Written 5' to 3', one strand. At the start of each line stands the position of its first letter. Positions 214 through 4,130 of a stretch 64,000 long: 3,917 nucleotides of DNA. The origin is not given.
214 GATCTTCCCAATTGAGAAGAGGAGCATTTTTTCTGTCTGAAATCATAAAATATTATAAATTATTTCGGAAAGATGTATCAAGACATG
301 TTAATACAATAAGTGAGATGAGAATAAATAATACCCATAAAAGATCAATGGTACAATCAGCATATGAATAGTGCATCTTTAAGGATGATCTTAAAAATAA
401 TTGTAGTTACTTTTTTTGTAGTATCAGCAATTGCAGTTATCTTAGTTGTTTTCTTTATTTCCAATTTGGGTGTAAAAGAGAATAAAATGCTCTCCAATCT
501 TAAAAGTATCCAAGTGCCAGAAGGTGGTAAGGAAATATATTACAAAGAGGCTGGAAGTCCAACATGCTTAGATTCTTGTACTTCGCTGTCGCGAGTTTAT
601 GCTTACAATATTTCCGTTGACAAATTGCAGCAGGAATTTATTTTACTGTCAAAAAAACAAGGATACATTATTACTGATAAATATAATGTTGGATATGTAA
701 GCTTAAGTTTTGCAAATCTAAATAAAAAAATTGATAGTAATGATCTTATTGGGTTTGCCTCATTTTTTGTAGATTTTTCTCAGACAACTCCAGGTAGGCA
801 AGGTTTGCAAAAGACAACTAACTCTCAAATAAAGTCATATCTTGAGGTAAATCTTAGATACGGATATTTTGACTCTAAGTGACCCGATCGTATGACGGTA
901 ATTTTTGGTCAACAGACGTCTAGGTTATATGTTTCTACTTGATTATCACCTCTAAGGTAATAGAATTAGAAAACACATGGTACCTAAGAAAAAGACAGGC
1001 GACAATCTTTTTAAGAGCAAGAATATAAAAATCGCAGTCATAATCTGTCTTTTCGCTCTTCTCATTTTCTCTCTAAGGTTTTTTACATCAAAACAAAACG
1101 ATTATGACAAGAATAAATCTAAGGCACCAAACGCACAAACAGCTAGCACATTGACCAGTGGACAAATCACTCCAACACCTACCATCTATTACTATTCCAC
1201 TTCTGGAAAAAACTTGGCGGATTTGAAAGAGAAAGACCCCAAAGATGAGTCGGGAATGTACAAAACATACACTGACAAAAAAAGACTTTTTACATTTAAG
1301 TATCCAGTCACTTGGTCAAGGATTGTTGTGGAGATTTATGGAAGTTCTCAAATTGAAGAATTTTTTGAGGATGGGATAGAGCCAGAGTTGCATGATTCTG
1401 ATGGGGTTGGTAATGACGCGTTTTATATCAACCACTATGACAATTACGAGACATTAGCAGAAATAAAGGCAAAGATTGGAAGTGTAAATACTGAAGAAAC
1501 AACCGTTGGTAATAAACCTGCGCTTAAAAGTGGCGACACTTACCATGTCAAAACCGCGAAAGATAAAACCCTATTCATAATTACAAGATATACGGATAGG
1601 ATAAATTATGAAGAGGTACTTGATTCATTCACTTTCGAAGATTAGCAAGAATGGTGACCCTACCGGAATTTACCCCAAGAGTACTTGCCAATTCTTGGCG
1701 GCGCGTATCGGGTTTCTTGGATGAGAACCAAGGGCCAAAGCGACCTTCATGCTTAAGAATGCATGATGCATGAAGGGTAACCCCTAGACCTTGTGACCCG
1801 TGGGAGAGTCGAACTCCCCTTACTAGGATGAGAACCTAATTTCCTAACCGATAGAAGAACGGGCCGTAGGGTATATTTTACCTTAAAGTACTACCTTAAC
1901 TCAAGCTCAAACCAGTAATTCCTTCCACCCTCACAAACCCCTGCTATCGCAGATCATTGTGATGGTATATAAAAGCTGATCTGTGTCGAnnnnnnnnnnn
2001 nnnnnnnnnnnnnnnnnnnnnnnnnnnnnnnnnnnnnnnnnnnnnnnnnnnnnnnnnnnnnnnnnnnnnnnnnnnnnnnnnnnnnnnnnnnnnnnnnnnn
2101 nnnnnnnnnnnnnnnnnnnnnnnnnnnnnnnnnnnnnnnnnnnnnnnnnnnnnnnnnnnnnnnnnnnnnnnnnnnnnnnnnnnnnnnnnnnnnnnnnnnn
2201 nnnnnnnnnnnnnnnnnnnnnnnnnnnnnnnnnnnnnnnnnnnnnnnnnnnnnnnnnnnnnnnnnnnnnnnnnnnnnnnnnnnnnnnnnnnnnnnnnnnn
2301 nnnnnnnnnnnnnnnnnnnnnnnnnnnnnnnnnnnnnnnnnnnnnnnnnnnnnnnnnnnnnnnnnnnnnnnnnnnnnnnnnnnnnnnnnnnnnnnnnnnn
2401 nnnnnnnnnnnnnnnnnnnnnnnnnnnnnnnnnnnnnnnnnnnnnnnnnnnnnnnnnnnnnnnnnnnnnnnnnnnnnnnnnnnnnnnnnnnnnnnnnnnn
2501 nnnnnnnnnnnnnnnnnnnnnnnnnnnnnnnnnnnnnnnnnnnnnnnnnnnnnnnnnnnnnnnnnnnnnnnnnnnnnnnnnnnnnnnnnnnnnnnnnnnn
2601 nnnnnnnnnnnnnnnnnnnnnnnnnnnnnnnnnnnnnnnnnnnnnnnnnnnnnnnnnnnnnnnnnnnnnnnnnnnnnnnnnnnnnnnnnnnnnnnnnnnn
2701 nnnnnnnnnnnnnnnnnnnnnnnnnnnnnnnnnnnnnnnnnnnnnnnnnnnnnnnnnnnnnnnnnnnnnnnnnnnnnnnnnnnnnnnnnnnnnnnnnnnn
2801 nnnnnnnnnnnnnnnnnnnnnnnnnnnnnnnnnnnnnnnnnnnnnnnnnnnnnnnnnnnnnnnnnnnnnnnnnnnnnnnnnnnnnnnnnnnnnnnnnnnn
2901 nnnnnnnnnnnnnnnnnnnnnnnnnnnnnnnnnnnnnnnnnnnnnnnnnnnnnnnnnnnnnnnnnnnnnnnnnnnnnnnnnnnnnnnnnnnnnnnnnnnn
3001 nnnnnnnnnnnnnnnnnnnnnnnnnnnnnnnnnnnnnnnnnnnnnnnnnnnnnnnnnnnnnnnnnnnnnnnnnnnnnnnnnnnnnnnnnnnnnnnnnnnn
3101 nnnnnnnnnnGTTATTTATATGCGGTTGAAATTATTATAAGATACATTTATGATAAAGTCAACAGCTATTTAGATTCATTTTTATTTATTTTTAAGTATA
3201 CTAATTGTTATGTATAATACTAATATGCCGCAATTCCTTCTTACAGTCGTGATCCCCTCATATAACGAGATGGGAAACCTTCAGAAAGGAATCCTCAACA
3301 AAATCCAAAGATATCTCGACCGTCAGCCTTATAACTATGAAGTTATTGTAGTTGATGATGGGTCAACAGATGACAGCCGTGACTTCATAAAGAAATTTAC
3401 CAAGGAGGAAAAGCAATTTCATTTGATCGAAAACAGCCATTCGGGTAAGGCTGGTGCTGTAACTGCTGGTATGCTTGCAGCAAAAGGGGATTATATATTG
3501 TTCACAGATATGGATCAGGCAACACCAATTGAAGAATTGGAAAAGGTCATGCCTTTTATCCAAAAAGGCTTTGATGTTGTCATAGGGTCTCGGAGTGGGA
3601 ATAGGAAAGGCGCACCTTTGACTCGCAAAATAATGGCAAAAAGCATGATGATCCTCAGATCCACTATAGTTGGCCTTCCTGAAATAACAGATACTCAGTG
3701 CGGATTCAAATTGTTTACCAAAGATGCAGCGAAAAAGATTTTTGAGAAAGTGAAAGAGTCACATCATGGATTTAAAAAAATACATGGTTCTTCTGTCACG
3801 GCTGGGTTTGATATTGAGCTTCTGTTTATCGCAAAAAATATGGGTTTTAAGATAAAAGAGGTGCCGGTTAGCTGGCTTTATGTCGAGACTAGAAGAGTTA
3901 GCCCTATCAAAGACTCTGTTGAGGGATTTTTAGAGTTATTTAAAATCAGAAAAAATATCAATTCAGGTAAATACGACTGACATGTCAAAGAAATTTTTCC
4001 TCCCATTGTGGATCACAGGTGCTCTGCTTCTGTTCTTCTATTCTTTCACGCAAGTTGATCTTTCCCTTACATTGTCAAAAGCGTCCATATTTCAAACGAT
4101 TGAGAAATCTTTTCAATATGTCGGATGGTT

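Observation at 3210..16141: Repeated GtrB-like GT2 plus GT-C three-component glycosylation modules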

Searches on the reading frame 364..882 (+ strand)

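Call 3: search_protein_families(library=pfam, proteins=[window:364-882:+], max_evalue=0.01)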
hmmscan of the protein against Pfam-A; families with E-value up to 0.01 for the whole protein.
window:364-882:+ (172 aa): 0 families

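Call 22: search_protein_families(library=pfam, alignment_id=A1, max_evalue=1)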
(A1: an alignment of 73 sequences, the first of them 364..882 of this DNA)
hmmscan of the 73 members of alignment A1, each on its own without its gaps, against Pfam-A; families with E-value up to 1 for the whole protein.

A. member 1, window:364-882:+ (172 aa): 1 family
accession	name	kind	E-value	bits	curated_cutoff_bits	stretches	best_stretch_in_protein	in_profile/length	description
PF18250.6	Tgi2PP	-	0.25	11.8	27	1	128-144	21-37/43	Effector immunity protein Tgi2PP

B. families by the number of members that match (of 73 scanned): 27 families (the first 25 are shown)
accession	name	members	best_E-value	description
PF18893.5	DUF5652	1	3.5e-19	Family of unknown function (DUF5652)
PF01789.22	PsbP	1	0.0097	PsbP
PF10341.16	TPP1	1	0.012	Shelterin complex subunit, TPP1/ACD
PF12061.13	NB-LRR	1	0.014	Late blight resistance protein R1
PF24641.1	KH_DEAH11_2nd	1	0.016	DEAH11 eukaryotic type KH-domain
PF09127.17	Leuk-A4-hydro_C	1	0.016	Leukotriene A4 hydrolase, C-terminal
PF14866.13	Scorpion_toxin_alpha-beta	1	0.022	Long chain scorpion toxin, cysteine-stabilized alpha/beta domain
PF09736.14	Bud13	1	0.025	Pre-mRNA-splicing factor of RES complex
PF06232.16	ATS3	1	0.025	Embryo-specific protein 3, (ATS3)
PF16270.11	DUF4923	1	0.05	Lipocalin-like domain (DUF4923)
PF18244.6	CttA_N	1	0.052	Cellulose-binding protein CttA N-terminal domain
PF10490.14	CENP-F_C_Rb_bdg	1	0.057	Rb-binding domain of kinetochore protein Cenp-F/LEK1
PF13391.12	HNH_2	1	0.066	HNH endonuclease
PF21519.2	Tailspike_C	1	0.067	Tailspike protein, C-terminal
PF20276.3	CTD1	1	0.068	C-terminal domain 1 of the ABC-three component (ABC-3C) systems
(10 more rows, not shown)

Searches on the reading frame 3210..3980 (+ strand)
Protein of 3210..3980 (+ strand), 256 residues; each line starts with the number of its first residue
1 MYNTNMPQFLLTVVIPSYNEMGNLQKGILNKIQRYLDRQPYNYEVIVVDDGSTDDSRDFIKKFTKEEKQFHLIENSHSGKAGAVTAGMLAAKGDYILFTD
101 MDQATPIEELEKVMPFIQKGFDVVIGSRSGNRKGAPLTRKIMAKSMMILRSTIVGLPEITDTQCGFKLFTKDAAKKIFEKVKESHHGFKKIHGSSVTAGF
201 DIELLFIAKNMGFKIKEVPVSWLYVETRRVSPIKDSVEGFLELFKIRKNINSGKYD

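Call 3: search_protein_families(library=pfam, proteins=[window:3210-3980:+], max_evalue=0.01)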
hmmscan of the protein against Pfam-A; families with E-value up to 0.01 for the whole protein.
window:3210-3980:+ (256 aa): 4 families
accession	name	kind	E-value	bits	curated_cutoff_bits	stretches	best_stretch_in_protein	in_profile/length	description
PF00535.33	Glycos_transf_2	-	2.9e-31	109.1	23.3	1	12-178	1-168/168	Glycosyl transferase family 2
PF10111.15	Glyco_tranf_2_2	-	1.4e-10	41.6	27.3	1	12-118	1-107/276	Glycosyltransferase like family 2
PF13641.12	Glyco_tranf_2_3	-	1.1e-06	29.3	27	1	8-227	2-213/230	Glycosyltransferase like family 2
PF03721.20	UDPG_MGDP_dh_N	-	0.0036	17.3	27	1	79-184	9-114/187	UDP-glucose/GDP-mannose dehydrogenase family, NAD binding domain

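Call 9: search_protein_families(library=ncbifam, proteins=[window:3210-3980:+], max_evalue=0.001)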
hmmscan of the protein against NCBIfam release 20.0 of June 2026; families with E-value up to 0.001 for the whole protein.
window:3210-3980:+ (256 aa): 23 families
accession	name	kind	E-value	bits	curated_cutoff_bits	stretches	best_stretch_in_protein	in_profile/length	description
NF047588.1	GlcsyltransPgfSStrep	equivalog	1.3e-20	73.8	500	1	11-179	3-169/308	glycosyltransferase PgfS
NF007986.1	PRK10714.1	equivalog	8.7e-18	64.4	529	1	12-166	9-161/316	undecaprenyl-phosphate 4-deoxy-4-formamido-L-arabinose transferase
NF041875.1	EPS_EpsD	equivalog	7.2e-17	61.8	370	1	11-126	1-114/325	exopolysaccharide biosynthesis glycosyltransferase EpsD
NF007482.0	PRK10073.1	equivalog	1.4e-16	60.5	423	1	10-114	7-107/334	glycosyltransferase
TIGR03937.1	PgaC_IcaA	equivalog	1.3e-15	57.3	422.3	1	10-103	46-136/407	poly-beta-1,6-N-acetyl-D-glucosamine synthase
NF047683.1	TeichurnBiosyTuaG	equivalog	2.5e-15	56.8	400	1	8-155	5-155/252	teichuronic acid biosynthesis protein TuaG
TIGR04182.1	glyco_TIGR04182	equivalog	3.6e-13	49.6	325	1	12-251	3-222/293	S-layer glycoprotein N-glycosyltransferase AglJ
NF041391.1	DPhHxTase_Halo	equivalog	4.8e-13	48.6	375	1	17-177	3-153/213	dolichyl-phosphate hexose transferase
NF038302.1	EPS_HpsE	equivalog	1.7e-12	46.9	300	1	11-118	3-112/307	hormogonium polysaccharide biosynthesis glycosyltransferase HpsE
NF050050.1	ProtGlycPglI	equivalog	2.7e-12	46.7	500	1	11-127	4-118/306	GalNAc(5)-diNAcBac-PP-undecaprenol beta-1,3-glucosyltransferase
TIGR04283.1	glyco_like_mftF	equivalog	4.3e-11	42.8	182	1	11-118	1-98/221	TIGR04283 family arsenosugar biosynthesis glycosyltransferase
NF058614.1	PPMAGASynPpgS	equivalog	4.5e-09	36.1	370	1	13-226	4-200/226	polyprenyl-phospho-N-acetylgalactosaminyl synthase PpgS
TIGR03965.1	mycofact_glyco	equivalog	9.8e-09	34.6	280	1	11-114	76-176/467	mycofactocin biosynthesis glycosyltransferase MftF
NF053739.1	GlytfEpsEBac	equivalog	1.9e-08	33.6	450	1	23-121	11-111/265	glycosyltransferase EpsE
TIGR03111.1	glyc2_xrt_Gpos1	hypoth_equivalog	3.4e-08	32.7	363.95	1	11-112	51-151/439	TIGR03111 family XrtG-associated glycosyltransferase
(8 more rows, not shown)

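Call 14: search_solved_structures(query=window:3210-3977:+, max_evalue=0.001, show_alignments=1)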
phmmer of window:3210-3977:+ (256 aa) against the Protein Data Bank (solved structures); distinct sequences matched with E-value up to 0.001: 22.
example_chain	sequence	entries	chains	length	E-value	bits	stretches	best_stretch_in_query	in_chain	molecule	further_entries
5mlz_A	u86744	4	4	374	5e-16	62.2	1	9-189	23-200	Dolichol monophosphate mannose synthase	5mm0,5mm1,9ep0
9bhc_C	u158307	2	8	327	2.6e-13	53.3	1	10-154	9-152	Undecaprenyl-phosphate 4-deoxy-4-formamido-L-arabinose transferase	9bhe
8vxh_A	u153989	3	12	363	3.2e-13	53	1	10-154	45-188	Undecaprenyl-phosphate 4-deoxy-4-formamido-L-arabinose transferase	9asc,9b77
9hwj_A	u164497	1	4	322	2.9e-12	49.8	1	10-146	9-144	Undecaprenyl-phosphate 4-deoxy-4-formamido-L-arabinose transferase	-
5eke_A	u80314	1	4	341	2.9e-11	46.5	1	9-160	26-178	Uncharacterized glycosyltransferase sll0501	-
5ekp_C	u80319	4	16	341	2.9e-11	46.5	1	9-160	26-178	Uncharacterized glycosyltransferase sll0501 | Glycosyltransferase sll0501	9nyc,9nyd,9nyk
9nye_A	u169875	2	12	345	2.9e-11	46.5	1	9-160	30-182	Glycosyltransferase sll0501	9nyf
5hea_A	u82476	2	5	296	2.1e-10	43.7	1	10-124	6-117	Putative glycosyltransferase (GalT1)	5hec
2z87_A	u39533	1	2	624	2.7e-10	43.4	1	11-118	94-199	Chondroitin synthase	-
2z86_A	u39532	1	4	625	2.7e-10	43.4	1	11-118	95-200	Chondroitin synthase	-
8bz4_A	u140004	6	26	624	5.8e-10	42.3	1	6-127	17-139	Glycosyltransferase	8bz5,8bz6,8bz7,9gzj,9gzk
8bz8_A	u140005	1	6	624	5.8e-10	42.3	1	6-127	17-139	Glycosyltransferase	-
5tze_C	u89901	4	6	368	1.2e-08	38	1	12-154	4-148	Glycosyl transferase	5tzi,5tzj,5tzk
9jma_A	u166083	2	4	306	2.4e-08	37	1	10-125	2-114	GalNAc(5)-diNAcBac-PP-undecaprenol beta-1,3-glucosyltransferase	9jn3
5tz8_A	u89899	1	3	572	2.4e-08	37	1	12-154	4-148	Glycosyl transferase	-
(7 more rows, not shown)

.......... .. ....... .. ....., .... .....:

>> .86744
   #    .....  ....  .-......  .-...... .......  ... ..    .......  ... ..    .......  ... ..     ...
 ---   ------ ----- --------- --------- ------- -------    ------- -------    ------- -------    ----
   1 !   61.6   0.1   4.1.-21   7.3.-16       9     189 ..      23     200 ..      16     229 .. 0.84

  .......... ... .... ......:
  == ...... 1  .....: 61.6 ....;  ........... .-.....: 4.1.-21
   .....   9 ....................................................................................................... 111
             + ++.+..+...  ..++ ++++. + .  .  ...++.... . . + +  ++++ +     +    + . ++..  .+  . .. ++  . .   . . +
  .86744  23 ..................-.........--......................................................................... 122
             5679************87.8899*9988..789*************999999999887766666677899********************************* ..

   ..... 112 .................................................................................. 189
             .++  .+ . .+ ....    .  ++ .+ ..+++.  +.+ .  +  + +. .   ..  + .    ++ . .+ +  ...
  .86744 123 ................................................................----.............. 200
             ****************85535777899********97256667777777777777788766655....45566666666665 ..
